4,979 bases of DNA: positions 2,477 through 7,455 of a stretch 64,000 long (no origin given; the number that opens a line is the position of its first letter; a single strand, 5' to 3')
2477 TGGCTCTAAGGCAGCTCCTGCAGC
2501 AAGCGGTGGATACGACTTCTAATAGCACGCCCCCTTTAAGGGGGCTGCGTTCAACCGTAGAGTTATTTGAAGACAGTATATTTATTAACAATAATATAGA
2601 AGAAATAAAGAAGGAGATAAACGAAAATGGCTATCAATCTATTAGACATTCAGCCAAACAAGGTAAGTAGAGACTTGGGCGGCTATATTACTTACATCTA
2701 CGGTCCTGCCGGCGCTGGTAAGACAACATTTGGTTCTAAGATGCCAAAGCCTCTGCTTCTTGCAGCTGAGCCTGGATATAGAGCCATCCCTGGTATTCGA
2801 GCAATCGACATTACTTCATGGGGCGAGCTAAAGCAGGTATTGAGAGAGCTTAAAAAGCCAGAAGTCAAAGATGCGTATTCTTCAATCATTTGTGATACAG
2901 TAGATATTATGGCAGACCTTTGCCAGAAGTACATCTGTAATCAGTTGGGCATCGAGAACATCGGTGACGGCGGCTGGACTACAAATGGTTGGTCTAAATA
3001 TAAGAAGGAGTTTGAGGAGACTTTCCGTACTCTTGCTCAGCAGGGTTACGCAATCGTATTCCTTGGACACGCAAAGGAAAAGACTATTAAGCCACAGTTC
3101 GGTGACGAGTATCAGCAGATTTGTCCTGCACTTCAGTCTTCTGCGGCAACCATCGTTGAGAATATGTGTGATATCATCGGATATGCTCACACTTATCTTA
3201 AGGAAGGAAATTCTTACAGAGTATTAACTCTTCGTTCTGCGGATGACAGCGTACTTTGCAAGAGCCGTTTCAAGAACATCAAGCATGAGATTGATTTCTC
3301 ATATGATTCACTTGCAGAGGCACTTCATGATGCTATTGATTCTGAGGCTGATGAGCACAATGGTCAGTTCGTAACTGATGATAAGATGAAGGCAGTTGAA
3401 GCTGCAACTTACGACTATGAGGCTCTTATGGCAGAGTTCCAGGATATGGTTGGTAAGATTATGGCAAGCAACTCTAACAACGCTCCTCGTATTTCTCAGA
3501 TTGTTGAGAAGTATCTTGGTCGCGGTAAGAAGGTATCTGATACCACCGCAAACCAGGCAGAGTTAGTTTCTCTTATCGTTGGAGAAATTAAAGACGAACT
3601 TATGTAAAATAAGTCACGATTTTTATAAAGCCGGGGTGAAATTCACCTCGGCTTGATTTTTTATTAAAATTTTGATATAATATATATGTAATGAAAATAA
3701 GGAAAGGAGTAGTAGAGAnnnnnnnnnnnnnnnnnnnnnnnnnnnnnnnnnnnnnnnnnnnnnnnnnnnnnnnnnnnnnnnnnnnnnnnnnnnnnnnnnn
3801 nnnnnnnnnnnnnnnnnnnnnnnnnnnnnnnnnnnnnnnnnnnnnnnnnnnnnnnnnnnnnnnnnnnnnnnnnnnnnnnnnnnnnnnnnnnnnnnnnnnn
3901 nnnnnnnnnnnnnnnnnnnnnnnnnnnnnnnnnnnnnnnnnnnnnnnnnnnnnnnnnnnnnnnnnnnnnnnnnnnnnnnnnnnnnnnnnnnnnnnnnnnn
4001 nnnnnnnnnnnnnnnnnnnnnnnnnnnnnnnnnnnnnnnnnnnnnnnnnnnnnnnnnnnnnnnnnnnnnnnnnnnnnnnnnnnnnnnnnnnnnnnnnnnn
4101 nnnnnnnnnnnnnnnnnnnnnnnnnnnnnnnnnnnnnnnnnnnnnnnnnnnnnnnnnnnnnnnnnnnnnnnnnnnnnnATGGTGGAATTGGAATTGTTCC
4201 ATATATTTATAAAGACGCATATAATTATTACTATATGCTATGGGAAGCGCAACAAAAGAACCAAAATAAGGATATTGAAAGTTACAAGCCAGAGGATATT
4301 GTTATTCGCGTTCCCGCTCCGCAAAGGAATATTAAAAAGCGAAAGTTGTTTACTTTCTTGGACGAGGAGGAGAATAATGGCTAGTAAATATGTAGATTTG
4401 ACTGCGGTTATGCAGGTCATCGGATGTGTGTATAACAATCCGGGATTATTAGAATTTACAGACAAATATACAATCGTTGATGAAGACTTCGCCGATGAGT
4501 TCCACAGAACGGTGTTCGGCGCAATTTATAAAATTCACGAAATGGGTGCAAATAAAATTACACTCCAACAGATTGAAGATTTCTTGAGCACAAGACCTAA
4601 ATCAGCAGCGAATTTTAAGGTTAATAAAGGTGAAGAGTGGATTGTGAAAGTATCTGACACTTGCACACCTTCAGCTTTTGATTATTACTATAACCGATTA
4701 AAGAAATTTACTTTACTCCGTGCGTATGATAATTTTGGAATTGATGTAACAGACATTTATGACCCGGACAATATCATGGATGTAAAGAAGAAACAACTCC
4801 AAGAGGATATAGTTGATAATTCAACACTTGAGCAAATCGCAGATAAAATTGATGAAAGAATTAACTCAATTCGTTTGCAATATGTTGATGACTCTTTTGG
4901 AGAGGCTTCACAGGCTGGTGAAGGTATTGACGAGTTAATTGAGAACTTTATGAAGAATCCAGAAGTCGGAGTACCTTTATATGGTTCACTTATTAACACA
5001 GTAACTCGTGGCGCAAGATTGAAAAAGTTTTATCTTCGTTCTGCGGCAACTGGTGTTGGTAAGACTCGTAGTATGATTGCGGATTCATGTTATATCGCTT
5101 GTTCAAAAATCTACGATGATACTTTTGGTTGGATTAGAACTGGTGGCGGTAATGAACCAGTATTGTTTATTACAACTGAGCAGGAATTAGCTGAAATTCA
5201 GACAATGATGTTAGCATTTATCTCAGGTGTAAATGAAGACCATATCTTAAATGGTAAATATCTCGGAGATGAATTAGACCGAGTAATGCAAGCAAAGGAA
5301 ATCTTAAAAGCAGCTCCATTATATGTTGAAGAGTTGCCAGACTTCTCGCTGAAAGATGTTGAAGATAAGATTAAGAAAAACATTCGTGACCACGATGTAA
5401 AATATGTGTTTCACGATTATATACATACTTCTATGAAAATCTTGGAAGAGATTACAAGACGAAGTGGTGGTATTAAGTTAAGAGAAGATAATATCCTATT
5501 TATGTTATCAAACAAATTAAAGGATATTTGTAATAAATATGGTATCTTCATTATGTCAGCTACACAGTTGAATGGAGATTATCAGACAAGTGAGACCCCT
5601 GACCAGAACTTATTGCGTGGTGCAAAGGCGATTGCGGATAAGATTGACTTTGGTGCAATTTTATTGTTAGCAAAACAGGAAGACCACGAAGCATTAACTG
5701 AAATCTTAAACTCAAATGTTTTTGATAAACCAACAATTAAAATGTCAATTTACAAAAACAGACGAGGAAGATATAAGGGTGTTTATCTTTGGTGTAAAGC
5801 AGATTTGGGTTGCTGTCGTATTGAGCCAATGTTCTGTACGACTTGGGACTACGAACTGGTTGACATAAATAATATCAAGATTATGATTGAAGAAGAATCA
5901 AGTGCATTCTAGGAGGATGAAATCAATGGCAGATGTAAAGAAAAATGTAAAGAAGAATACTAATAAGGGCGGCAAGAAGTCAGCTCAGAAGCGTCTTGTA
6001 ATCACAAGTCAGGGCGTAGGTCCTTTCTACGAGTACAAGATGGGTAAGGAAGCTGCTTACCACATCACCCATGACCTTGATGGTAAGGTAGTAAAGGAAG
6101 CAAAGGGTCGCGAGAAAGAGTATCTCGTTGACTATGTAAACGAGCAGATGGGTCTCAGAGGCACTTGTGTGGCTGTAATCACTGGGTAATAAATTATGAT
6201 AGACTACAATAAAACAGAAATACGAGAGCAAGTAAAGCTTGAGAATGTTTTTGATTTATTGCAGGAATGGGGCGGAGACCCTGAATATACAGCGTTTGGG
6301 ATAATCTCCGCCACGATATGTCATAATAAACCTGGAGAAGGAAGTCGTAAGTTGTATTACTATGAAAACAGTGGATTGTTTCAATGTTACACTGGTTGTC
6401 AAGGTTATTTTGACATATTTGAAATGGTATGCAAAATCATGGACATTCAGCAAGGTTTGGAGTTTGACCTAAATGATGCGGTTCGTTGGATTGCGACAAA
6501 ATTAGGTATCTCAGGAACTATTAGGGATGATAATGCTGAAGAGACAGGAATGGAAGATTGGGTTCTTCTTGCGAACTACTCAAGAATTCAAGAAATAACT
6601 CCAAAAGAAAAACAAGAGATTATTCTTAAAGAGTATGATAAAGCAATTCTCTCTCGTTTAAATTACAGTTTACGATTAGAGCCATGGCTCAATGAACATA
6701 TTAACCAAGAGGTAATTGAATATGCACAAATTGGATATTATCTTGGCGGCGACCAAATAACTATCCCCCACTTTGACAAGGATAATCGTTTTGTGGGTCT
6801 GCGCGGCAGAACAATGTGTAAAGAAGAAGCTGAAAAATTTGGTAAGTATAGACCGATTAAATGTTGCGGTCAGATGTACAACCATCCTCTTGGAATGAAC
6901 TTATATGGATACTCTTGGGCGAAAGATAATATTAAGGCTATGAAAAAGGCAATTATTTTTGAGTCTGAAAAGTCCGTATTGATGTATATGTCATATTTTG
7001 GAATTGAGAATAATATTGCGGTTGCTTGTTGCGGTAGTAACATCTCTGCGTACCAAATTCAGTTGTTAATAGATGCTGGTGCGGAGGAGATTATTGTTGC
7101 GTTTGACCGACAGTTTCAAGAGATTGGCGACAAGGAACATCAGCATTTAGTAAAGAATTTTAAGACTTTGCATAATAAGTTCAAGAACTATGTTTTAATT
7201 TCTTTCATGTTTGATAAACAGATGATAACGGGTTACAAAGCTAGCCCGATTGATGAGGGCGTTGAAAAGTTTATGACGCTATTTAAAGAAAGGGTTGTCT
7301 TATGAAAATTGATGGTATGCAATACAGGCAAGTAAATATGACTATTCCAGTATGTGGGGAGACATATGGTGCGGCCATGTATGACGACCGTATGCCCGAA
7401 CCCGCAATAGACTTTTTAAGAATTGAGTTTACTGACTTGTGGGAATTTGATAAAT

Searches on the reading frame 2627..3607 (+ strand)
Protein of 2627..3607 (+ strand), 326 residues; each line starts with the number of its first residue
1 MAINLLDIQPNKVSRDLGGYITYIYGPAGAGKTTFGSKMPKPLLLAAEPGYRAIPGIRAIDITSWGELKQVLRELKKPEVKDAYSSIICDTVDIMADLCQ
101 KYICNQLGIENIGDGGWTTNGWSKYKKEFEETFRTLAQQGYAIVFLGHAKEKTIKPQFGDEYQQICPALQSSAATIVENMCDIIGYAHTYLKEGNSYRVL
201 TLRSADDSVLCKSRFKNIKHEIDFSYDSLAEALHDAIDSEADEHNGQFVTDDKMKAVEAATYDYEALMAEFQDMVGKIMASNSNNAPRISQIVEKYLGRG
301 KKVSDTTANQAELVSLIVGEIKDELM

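Call 33: search_protein_families(library=phrogs, proteins=[window:2627-3607:+], max_evalue=0.00001)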
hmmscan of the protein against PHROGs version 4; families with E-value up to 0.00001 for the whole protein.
window:2627-3607:+ (326 aa): 3 families
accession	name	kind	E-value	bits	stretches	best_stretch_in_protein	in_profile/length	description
phrog_124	-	DNA, RNA and nucleotide metabolism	1.2e-50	174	1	3-313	28-315/382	Sak4-like ssDNA annealing protein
phrog_8097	-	DNA, RNA and nucleotide metabolism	2.8e-22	80.2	1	23-259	264-506/598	exonuclease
phrog_19299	-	head and packaging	2.2e-11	44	1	42-242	402-614/702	terminase large subunit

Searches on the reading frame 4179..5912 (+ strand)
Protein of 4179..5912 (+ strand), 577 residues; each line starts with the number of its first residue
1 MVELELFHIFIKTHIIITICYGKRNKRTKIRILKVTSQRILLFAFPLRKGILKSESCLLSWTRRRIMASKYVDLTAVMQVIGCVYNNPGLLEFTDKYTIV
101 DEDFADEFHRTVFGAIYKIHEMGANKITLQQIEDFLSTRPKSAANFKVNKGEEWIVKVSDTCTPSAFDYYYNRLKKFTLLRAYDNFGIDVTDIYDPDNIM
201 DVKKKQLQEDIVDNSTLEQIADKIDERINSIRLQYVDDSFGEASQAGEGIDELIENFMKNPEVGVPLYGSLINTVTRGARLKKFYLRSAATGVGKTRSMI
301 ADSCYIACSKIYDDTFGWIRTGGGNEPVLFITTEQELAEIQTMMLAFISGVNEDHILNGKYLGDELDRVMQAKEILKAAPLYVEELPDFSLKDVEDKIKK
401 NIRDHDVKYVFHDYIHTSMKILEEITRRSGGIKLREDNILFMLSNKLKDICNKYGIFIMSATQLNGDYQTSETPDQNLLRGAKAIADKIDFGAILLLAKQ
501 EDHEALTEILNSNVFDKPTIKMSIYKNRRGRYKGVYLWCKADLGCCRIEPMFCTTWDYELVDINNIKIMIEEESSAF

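Call 33: search_protein_families(library=phrogs, proteins=[window:4179-5912:+], max_evalue=0.00001)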
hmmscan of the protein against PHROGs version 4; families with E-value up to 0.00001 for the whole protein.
window:4179-5912:+ (577 aa): 3 families
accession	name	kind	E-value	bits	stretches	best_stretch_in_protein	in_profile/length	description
phrog_19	-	DNA, RNA and nucleotide metabolism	8.4e-57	194.4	1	69-551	156-581/621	DnaB-like replicative helicase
phrog_239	-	DNA, RNA and nucleotide metabolism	2.5e-15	57.5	1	243-538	321-588/801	DNA primase/helicase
phrog_243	-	DNA, RNA and nucleotide metabolism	7.6e-09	35.9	1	279-549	32-266/273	DnaB-like replicative helicase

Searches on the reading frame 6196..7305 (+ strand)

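Call 33: search_protein_families(library=phrogs, proteins=[window:6196-7305:+], max_evalue=0.00001)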
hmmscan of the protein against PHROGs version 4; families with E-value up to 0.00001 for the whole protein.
window:6196-7305:+ (369 aa): 3 families
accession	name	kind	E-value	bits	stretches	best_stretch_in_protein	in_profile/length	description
phrog_47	-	DNA, RNA and nucleotide metabolism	1.8e-31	110.5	1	38-368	54-335/947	DNA primase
phrog_33561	-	unknown function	2.7e-19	70.7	1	271-367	10-110/139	-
phrog_6444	-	DNA, RNA and nucleotide metabolism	6.8e-08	32.8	1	186-304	202-310/577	DNA primase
